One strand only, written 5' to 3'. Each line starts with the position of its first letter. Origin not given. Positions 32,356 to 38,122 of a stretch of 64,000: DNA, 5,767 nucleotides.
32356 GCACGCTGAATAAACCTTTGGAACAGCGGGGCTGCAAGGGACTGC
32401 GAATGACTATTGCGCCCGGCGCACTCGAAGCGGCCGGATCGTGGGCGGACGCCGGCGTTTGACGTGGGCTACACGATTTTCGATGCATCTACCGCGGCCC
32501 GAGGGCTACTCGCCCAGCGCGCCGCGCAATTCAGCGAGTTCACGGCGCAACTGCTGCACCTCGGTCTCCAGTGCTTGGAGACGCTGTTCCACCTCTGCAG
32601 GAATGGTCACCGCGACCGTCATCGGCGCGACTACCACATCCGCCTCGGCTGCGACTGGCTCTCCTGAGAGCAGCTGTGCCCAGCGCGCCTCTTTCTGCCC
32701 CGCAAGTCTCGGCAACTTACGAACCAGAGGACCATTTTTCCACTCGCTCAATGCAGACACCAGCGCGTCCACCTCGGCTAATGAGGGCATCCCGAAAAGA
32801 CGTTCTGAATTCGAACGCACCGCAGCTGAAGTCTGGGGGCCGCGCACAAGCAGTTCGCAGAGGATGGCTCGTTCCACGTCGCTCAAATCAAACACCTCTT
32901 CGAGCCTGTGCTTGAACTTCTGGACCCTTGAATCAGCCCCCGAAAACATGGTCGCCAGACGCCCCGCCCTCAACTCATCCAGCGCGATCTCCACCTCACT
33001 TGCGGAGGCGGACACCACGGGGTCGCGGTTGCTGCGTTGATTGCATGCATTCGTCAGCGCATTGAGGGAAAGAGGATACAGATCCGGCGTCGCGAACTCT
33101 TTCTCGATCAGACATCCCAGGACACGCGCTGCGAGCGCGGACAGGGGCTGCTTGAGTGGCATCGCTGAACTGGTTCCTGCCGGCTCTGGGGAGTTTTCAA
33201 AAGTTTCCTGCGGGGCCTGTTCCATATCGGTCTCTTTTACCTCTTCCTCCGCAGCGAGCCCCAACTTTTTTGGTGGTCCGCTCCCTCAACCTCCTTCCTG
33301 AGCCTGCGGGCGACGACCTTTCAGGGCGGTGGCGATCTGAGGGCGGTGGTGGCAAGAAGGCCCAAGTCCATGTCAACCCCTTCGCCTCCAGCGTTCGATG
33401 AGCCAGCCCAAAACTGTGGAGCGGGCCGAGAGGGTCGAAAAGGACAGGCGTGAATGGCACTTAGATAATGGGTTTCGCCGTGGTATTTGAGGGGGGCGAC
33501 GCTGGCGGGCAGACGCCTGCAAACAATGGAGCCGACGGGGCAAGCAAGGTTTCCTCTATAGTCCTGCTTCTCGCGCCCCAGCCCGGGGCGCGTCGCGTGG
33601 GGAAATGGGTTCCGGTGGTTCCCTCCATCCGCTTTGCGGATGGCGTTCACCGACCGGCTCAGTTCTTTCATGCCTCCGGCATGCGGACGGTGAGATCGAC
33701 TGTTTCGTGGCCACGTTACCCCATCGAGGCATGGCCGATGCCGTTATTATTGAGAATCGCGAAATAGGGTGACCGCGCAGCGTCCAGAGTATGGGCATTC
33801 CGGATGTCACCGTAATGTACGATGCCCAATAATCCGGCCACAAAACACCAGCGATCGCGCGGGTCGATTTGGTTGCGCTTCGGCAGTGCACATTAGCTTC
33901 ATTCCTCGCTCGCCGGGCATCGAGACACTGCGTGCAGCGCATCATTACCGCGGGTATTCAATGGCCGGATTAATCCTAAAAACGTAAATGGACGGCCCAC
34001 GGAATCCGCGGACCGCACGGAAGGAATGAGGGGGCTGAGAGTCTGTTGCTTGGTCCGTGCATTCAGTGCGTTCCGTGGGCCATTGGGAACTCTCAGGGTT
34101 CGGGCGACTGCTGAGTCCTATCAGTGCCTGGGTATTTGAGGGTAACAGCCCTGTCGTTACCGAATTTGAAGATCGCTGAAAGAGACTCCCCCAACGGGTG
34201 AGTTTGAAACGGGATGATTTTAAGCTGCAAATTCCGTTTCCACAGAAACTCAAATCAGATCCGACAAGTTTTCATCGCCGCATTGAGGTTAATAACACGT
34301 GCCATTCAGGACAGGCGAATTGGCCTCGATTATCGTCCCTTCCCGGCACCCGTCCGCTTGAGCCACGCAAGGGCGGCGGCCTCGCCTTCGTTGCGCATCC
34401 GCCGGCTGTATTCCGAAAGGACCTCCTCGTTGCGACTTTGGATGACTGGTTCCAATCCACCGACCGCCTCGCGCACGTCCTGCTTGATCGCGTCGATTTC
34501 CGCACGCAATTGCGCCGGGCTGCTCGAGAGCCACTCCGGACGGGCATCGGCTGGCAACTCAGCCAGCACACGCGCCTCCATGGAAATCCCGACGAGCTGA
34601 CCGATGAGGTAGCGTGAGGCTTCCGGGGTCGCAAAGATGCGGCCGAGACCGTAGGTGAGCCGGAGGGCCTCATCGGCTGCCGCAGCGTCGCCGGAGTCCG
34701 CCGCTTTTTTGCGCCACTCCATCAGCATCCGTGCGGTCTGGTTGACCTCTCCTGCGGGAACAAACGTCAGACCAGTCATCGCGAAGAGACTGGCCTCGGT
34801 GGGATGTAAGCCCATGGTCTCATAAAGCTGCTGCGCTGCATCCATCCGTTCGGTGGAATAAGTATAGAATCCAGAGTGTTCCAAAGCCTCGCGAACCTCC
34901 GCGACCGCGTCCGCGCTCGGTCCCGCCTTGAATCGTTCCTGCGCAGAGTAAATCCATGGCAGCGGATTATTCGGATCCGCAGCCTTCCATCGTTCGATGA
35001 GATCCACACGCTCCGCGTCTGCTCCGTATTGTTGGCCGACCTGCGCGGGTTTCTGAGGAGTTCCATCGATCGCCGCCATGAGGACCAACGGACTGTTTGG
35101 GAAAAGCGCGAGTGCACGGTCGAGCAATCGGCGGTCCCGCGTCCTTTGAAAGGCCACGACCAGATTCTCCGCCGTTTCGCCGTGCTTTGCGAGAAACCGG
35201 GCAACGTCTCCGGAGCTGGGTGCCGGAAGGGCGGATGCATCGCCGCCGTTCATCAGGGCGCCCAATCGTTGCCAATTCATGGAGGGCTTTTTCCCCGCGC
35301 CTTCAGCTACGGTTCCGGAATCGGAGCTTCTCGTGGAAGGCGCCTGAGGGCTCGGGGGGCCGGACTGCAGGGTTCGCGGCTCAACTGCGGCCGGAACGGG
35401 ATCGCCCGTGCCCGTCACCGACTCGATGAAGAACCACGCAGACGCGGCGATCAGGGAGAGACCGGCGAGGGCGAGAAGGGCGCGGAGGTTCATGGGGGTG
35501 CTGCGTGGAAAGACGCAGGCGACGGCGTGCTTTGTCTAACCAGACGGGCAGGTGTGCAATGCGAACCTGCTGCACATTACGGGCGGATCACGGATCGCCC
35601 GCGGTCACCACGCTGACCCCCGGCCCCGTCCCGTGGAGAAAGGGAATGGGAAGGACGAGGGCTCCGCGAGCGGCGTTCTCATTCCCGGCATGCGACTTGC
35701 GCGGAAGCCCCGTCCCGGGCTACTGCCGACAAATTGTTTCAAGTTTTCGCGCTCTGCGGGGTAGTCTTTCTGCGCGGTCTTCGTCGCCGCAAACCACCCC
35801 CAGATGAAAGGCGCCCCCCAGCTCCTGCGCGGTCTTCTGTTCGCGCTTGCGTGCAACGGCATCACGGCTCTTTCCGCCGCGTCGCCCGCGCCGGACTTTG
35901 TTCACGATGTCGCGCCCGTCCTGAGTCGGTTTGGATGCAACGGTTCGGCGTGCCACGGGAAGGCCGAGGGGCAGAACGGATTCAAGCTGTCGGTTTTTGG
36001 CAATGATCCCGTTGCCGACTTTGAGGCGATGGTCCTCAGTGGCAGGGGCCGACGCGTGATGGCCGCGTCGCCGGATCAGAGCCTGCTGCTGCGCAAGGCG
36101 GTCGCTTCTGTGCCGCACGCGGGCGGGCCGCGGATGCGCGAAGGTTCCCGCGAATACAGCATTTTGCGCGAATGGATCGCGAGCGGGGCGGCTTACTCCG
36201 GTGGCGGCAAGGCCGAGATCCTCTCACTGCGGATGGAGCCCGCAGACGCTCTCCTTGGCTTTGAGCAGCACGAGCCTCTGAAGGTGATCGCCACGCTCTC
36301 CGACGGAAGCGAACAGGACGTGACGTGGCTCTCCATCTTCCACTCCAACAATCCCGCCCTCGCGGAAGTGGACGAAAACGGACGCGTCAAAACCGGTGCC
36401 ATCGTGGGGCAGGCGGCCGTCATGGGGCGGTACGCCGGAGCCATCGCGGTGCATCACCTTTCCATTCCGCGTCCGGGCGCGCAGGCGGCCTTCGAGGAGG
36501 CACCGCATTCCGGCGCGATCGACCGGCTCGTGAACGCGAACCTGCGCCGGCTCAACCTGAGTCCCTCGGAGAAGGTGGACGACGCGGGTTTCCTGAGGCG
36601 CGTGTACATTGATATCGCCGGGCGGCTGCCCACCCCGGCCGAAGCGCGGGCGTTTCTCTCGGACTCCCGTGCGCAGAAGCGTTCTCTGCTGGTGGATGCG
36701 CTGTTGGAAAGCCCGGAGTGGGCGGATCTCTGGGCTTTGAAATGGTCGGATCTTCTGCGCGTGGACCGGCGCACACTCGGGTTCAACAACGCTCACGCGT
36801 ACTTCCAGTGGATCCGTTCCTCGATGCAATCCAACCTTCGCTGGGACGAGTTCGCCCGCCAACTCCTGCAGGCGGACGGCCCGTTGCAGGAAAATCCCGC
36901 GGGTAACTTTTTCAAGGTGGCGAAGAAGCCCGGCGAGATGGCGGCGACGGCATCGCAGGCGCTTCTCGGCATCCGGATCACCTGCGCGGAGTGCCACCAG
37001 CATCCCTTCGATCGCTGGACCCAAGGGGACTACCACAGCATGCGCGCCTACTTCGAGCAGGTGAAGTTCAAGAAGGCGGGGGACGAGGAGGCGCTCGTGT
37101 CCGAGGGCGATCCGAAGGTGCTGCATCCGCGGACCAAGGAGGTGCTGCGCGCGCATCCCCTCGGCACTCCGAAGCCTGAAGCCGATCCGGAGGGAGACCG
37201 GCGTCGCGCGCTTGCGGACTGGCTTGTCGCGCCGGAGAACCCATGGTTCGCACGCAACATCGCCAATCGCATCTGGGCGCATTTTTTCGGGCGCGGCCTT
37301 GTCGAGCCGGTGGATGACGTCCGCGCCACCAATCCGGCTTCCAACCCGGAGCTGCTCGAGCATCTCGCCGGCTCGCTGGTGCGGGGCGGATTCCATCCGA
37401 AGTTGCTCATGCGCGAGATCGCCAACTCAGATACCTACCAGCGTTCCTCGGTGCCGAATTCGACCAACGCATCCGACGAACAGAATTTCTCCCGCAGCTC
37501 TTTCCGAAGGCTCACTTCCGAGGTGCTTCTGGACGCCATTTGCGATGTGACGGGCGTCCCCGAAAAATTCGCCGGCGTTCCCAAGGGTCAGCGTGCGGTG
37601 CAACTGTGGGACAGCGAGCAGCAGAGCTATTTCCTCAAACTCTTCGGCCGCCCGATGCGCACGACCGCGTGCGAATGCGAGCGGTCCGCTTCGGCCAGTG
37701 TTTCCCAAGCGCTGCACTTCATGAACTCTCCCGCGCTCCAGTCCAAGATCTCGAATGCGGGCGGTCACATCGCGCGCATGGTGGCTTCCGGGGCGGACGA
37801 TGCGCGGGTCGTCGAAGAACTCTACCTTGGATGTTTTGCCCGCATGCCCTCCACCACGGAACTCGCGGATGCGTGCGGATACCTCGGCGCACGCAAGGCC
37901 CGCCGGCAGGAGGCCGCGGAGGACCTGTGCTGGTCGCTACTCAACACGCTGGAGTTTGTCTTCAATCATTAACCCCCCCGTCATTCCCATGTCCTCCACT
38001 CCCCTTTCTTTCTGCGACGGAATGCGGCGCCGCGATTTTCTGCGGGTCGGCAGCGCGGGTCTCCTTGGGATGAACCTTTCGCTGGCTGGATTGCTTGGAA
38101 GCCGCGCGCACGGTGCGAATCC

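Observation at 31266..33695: Two ~130-nt elements whose differences preserve four helices: candidate undescribed structured RNA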

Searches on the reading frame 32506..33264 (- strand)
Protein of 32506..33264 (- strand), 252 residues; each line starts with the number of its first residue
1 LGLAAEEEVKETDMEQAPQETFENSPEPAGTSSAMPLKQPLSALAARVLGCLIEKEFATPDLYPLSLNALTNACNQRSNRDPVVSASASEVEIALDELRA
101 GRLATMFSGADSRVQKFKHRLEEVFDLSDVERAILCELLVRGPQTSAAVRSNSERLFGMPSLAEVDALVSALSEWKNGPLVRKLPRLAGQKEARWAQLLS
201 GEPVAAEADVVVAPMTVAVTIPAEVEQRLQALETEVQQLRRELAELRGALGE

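Call 8: search_protein_families(library=pfam, proteins=[window:32506-33264:-], max_evalue=0.01)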
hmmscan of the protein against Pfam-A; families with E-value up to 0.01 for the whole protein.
window:32506-33264:- (252 aa): 1 family
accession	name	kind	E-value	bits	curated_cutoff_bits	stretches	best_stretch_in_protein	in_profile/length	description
PF04337.18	DUF480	-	3.4e-52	176.9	25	1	41-190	1-149/149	Protein of unknown function, DUF480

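Call 51: find_homologous_proteins(query=window:32506-33162:-, max_evalue=1e-20)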
Query window:32506-33162:- (218 aa): 6257 proteins with E <= 1e-20 among 8000 candidates; the best 120 are listed.
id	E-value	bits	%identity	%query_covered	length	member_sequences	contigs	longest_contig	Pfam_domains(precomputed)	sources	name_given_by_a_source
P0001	6.1e-131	452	100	100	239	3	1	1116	PF04337.19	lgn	-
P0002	2.1e-109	382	84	100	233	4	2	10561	PF04337.19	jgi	jgi:uncharacterized protein YceH (UPF0502 family)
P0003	4.0e-87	309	71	97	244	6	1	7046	PF04337.19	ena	-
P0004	2.1e-81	290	70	97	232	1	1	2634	PF04337.19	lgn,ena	-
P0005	4.1e-81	289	67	99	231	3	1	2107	PF04337.19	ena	-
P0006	2.9e-78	280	65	99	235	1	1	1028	PF04337.19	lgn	-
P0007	1.1e-77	278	64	100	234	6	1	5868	PF04337.19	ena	-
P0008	1.0e-76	275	63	100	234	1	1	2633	PF04337.19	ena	-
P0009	2.0e-76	274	65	98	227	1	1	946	PF04337.19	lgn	-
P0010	4.1e-76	273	63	98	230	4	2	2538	PF04337.19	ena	-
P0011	5.0e-76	273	65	98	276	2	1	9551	PF04337.19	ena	-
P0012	1.5e-75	271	66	91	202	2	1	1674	PF04337.19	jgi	-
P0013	4.2e-75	270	64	98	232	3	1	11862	PF04337.19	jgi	-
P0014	4.4e-75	270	60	98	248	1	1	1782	PF04337.19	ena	-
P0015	4.6e-75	270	65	97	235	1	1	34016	PF04337.19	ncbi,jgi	jgi:uncharacterized protein YceH (UPF0502 family)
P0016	7.2e-75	269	64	98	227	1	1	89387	PF04337.19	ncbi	-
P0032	5.7e-73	263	62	100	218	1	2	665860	PF04337.19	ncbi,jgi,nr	ncbi:MAG: hypothetical protein K0R17_2816 [Rariglobus sp.]|jgi:uncharacterized protein YceH (UPF0502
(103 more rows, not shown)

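Call 52: find_encoding_contigs(protein=P0002, flank=10000, max_places=2)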
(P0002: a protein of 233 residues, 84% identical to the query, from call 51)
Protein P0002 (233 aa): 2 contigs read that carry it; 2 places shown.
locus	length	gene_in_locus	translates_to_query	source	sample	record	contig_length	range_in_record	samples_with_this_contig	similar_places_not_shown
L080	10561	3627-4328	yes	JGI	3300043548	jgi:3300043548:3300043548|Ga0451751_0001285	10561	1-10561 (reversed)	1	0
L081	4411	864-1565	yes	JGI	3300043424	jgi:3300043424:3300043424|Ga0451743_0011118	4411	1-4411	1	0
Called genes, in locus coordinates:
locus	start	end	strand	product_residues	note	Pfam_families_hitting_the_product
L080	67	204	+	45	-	-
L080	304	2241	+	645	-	PF00005:ABC_tran (faint), PF00009:GTP_EFTU, PF01926:MMR_HSR1 (faint), PF03193:RsgA_GTPase (faint), PF22594:GTP-eEF1A_C, PF01583:APS_kinase, PF13238:AAA_18 (weak), PF13671:AAA_33, +1 more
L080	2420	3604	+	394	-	-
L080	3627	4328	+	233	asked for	PF04337:DUF480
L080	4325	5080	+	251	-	PF27149:YdjY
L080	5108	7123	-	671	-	PF16317:Glyco_hydro_99 (faint), PF14307:Glyco_tran_WbsX (faint), PF00135:COesterase, PF07859:Abhydrolase_3, PF20434:BD-FAE, PF00326:Peptidase_S9 (faint)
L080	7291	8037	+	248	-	PF09339:HTH_IclR, PF12802:MarR_2 (weak), PF01614:IclR_C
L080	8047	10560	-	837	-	?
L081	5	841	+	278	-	-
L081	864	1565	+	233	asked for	PF04337:DUF480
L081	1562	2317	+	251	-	PF27149:YdjY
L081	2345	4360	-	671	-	PF16317:Glyco_hydro_99 (faint), PF14307:Glyco_tran_WbsX (faint), PF00135:COesterase, PF07859:Abhydrolase_3, PF20434:BD-FAE, PF00326:Peptidase_S9 (faint)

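Call 53: find_encoding_contigs(protein=P0003, flank=10000, max_places=2)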
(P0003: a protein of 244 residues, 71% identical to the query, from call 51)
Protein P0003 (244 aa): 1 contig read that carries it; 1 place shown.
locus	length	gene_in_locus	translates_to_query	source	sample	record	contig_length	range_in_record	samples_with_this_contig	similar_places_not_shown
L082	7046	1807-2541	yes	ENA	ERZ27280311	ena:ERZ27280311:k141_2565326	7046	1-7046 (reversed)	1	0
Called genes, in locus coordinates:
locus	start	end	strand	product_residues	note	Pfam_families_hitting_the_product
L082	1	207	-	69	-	?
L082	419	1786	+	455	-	-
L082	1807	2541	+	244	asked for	PF04337:DUF480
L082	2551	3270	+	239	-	PF27149:YdjY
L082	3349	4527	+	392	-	PF13243:SQHop_cyclase_C (faint)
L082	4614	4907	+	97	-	-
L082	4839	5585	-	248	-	-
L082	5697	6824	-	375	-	PF13243:SQHop_cyclase_C (faint)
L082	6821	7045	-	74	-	?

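Call 54: find_encoding_contigs(protein=P0016, flank=10000, max_places=1)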
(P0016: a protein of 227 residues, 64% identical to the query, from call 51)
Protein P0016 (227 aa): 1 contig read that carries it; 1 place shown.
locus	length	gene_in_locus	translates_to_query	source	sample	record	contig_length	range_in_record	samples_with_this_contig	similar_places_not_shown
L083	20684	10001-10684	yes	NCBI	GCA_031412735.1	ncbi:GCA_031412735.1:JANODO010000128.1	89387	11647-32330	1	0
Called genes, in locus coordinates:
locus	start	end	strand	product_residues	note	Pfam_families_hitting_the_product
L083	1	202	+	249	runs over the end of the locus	-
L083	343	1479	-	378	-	PF08450:SGL (faint), PF10282:Lactonase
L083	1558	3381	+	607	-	PF00005:ABC_tran, PF00006:ATP-synt_ab (faint), PF02367:TsaE (faint), PF03193:RsgA_GTPase (faint), PF13555:AAA_29 (faint), PF12848:ABC_tran_Xtn, PF00005:ABC_tran, PF16326:ABC_tran_CTD, +7 more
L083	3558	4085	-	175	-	-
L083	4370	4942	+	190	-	PF00881:Nitroreductase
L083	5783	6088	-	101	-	-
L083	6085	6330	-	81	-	-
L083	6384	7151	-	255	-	PF13391:HNH_2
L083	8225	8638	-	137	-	PF01850:PIN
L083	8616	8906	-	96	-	PF04014:MazE_antitoxin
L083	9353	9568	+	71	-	PF09720:Unstab_antitox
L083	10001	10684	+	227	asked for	PF04337:DUF480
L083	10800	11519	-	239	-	-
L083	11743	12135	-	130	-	PF01850:PIN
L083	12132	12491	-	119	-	PF09957:VapB_antitoxin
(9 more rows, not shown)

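Call 55: find_encoding_contigs(protein=P0032, flank=10000, max_places=1)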
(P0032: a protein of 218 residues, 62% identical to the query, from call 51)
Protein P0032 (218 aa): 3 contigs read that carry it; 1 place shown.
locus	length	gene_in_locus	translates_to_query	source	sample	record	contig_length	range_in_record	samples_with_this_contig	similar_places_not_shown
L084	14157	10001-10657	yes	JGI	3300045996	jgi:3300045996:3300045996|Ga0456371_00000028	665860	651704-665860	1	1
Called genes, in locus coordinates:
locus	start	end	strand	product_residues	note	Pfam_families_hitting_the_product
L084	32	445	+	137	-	PF00903:Glyoxalase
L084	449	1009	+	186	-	PF00186:DHFR_1 (weak), PF01872:RibD_C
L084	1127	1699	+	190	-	PF00881:Nitroreductase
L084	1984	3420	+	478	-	PF07690:MFS_1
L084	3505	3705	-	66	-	-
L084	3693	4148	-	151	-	-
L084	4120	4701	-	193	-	PF01909:NTP_transf_2, PF18765:Polbeta (weak)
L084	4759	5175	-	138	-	PF03852:Vsr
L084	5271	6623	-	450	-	PF09019:EcoRII-C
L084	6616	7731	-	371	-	PF00145:DNA_methylase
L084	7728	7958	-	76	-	PF13560:HTH_31, PF12844:HTH_19, PF13443:HTH_26 (weak), PF01381:HTH_3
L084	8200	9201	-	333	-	PF01636:APH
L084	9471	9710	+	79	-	-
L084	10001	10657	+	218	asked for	PF04337:DUF480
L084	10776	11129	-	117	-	PF18936:DUF5684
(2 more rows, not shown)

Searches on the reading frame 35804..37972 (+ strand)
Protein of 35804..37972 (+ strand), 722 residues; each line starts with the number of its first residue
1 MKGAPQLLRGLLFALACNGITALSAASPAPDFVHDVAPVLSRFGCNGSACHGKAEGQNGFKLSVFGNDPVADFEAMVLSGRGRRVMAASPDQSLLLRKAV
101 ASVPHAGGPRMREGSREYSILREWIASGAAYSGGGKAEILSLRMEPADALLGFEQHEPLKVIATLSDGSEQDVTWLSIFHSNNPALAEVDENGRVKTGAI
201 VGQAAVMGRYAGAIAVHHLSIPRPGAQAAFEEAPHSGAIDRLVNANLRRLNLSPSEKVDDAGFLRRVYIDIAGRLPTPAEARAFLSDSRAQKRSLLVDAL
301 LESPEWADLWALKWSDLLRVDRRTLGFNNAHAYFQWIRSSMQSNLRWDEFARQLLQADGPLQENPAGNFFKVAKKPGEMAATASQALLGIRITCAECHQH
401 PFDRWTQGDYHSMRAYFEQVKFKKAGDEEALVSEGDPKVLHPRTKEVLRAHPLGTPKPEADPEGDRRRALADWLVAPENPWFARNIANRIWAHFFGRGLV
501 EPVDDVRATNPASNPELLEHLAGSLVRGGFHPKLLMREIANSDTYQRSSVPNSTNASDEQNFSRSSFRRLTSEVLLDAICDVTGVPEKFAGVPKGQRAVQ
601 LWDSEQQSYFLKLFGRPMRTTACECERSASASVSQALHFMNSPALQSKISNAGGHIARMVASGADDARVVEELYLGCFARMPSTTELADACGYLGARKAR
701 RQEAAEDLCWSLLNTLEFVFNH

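Call 8: search_protein_families(library=pfam, proteins=[window:35804-37972:+], max_evalue=0.01)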
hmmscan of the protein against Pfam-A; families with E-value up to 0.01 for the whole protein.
window:35804-37972:+ (722 aa): 3 families
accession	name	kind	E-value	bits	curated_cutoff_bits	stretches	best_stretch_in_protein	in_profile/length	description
PF07587.16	PSD1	-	3.1e-47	161.5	28.5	1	466-690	1-240/244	Protein of unknown function (DUF1553)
PF07583.16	PSCyt2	-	2.2e-46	158.9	29.8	1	239-421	2-208/209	Protein of unknown function (DUF1549)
PF02368.24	Big_2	-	0.0017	18.7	22.8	1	155-206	18-64/79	Bacterial Ig-like domain (group 2)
